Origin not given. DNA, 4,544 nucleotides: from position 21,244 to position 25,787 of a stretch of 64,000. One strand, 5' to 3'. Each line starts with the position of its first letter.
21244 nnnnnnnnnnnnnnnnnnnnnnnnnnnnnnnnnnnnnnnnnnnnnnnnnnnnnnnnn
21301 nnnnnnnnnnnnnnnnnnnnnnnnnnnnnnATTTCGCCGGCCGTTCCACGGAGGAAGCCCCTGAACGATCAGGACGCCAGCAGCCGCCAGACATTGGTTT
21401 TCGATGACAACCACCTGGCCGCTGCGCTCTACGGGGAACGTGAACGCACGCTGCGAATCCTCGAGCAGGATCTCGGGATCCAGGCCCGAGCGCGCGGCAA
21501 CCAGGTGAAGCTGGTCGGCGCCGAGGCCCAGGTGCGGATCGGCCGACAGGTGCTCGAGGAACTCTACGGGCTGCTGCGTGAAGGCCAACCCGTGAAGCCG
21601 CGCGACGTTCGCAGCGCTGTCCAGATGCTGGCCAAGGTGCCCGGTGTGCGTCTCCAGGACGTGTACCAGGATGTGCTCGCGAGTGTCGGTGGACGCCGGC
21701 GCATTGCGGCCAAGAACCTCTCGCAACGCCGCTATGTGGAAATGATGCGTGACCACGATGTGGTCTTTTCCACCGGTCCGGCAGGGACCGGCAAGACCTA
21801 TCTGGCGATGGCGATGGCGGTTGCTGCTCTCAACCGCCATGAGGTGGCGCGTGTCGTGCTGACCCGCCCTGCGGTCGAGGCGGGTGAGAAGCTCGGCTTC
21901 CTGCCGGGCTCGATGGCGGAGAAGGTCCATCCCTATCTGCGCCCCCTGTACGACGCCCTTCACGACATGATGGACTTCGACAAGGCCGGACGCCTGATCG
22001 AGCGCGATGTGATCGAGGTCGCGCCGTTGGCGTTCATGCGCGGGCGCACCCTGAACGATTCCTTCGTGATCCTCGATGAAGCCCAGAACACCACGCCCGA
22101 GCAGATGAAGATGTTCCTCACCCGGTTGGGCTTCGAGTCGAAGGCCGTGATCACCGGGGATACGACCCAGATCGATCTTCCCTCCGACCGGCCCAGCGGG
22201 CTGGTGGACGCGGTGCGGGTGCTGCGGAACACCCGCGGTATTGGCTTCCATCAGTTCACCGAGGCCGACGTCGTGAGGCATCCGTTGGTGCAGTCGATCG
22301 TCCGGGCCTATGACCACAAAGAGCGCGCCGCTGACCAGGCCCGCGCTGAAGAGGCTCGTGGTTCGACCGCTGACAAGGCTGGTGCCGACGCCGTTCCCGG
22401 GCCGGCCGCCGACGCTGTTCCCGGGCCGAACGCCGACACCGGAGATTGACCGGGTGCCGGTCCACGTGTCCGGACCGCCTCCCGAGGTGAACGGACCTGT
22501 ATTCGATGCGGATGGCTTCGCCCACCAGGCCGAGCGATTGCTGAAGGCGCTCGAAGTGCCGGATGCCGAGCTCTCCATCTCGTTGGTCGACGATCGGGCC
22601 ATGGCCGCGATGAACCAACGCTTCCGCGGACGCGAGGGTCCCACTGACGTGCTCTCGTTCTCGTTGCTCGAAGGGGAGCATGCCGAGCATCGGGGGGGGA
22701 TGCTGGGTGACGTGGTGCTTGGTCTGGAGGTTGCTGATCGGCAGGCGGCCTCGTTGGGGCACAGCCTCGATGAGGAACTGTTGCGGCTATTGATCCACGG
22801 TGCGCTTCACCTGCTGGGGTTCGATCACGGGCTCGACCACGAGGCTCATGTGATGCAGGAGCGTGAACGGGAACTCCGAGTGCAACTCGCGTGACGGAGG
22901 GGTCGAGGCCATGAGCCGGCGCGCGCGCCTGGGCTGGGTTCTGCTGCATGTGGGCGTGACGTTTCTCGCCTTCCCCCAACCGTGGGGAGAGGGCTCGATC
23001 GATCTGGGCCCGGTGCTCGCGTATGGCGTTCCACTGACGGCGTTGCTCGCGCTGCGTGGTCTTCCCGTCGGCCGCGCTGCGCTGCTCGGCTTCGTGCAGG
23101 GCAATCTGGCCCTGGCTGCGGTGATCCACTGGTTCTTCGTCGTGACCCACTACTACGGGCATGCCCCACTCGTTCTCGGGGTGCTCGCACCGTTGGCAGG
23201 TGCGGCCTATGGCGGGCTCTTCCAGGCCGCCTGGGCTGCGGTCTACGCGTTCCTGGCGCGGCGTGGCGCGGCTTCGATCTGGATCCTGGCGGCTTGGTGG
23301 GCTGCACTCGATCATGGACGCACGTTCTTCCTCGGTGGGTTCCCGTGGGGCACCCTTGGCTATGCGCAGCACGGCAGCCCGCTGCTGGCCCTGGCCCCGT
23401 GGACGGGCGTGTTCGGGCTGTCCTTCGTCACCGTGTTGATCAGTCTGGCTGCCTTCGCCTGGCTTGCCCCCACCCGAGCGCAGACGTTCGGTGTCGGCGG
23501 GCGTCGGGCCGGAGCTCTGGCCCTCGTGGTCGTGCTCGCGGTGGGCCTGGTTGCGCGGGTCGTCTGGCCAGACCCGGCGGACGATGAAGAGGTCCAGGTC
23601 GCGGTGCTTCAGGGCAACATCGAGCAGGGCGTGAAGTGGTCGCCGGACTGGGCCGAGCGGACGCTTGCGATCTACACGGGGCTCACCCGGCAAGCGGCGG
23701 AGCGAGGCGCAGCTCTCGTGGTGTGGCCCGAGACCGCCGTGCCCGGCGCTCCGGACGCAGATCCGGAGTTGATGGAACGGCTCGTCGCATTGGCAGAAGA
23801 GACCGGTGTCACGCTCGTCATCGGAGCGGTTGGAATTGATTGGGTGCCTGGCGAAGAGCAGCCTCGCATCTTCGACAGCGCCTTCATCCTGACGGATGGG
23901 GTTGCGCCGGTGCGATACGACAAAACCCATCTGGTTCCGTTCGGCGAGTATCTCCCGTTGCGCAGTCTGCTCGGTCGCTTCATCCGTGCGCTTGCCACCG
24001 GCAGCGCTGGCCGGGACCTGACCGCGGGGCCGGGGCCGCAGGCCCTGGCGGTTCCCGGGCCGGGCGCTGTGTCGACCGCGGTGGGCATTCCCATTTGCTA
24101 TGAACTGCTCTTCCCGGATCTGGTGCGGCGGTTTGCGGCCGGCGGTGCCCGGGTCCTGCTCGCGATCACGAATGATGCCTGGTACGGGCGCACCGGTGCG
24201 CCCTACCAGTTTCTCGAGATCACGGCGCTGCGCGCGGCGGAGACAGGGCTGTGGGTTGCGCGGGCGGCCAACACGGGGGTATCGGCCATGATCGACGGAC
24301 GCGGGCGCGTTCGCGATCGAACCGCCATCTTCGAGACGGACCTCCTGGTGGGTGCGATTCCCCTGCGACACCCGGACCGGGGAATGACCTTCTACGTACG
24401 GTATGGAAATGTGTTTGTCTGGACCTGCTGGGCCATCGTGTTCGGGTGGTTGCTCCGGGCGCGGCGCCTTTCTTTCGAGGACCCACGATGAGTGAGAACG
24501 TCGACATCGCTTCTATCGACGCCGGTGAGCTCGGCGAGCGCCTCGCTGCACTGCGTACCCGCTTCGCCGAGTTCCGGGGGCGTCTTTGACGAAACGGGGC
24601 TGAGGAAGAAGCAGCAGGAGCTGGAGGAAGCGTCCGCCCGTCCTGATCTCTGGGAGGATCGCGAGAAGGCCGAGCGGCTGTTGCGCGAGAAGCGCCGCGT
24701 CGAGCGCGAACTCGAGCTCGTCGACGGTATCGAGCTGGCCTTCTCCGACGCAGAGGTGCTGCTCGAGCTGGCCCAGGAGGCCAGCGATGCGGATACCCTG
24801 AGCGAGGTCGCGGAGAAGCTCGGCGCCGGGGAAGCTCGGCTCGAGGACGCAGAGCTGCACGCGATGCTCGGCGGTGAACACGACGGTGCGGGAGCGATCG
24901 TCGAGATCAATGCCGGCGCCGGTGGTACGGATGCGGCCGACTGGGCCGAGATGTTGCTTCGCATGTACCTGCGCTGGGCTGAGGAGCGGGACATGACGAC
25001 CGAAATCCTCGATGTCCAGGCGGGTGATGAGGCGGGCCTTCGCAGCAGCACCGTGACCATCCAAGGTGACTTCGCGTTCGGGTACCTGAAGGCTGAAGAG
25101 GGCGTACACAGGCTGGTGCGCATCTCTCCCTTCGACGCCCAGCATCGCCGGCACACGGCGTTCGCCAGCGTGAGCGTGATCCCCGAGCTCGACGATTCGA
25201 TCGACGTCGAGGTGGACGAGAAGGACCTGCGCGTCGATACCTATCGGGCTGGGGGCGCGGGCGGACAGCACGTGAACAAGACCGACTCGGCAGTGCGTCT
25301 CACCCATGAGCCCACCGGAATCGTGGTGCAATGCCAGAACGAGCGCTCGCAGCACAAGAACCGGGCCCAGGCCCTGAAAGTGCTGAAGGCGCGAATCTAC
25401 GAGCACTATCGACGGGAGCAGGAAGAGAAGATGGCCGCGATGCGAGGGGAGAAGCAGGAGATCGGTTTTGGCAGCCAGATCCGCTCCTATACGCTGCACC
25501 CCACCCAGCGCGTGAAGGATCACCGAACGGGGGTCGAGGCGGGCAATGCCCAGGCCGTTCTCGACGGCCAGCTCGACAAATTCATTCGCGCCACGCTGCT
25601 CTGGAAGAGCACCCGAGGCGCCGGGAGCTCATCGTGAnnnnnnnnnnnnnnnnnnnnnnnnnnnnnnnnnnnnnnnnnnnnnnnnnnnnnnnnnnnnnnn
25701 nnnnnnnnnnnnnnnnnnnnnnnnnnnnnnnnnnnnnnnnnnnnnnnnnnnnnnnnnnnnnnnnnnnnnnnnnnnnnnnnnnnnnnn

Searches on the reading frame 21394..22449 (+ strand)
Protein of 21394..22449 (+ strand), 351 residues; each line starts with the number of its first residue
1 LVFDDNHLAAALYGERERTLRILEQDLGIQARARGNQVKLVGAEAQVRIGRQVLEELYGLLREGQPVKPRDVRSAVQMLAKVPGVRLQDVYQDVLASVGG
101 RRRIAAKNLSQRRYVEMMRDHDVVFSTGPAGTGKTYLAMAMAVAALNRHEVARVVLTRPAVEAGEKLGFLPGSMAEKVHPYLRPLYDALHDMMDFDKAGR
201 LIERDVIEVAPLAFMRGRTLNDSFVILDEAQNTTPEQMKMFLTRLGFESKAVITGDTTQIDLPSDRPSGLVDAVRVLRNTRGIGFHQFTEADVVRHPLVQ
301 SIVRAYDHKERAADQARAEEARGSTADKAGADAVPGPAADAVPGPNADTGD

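Call 47: search_protein_families(library=pfam, proteins=[window:21394-22449:+], max_evalue=0.001)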
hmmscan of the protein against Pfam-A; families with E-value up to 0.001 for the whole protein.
window:21394-22449:+ (351 aa): 6 families
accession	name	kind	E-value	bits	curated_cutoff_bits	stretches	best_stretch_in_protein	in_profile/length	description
PF02562.22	PhoH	-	6.6e-95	316.8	27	1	104-307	2-205/205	PhoH-like protein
PF13604.12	AAA_30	-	8.6e-10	39.1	27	1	110-260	5-128/191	AAA domain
PF13245.12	AAA_19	-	5.4e-09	36.8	25.1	1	111-260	1-129/134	AAA domain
PF01695.23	IstB_IS21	-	4.6e-06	26.7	24.1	1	80-148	56-118/238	IstB-like ATP binding protein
PF13401.12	AAA_22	-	0.0003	21.6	27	0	123-246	7-109/130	AAA domain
PF20720.3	nSTAND3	-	0.00059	20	27.2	1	111-151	7-48/155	Novel STAND NTPase 3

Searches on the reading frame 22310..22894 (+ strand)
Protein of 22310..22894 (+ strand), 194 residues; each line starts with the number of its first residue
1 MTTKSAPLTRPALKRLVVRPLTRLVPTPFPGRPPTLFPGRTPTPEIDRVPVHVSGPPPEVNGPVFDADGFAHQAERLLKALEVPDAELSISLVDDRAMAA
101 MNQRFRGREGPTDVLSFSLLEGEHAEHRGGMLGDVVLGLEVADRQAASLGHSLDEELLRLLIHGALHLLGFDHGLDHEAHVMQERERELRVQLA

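Call 93: search_protein_families(library=pfam, proteins=[window:22310-22894:+], max_evalue=0.0001)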
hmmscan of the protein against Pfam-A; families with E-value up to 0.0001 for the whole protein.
window:22310-22894:+ (194 aa): 1 family
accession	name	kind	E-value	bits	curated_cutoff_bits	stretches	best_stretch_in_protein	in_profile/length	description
PF02130.23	YbeY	-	2.5e-32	111.9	25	1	75-189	16-125/129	Endoribonuclease YbeY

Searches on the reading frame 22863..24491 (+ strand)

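Call 47: search_protein_families(library=pfam, proteins=[window:22863-24491:+], max_evalue=0.001)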
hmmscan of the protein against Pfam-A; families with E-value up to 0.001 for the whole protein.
window:22863-24491:+ (542 aa): 2 families
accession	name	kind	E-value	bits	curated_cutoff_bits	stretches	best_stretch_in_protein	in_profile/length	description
PF00795.27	CN_hydrolase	-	6.7e-30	104.7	23.2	1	246-501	2-248/256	Carbon-nitrogen hydrolase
PF20154.4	LNT_N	-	8.2e-23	81.8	27.1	1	34-195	6-158/159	Apolipoprotein N-acyltransferase N-terminal domain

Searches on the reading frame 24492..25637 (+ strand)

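Call 47: search_protein_families(library=pfam, proteins=[window:24492-25637:+], max_evalue=0.001)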
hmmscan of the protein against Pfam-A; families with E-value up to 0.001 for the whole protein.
window:24492-25637:+ (381 aa): 2 families
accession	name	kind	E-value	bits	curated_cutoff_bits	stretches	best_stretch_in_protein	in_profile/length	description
PF03462.23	PCRF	-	8e-52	176.3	24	1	38-227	2-194/194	PCRF domain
PF00472.26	RF-1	-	5.5e-44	149.3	35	1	236-345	2-116/116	RF-1 domain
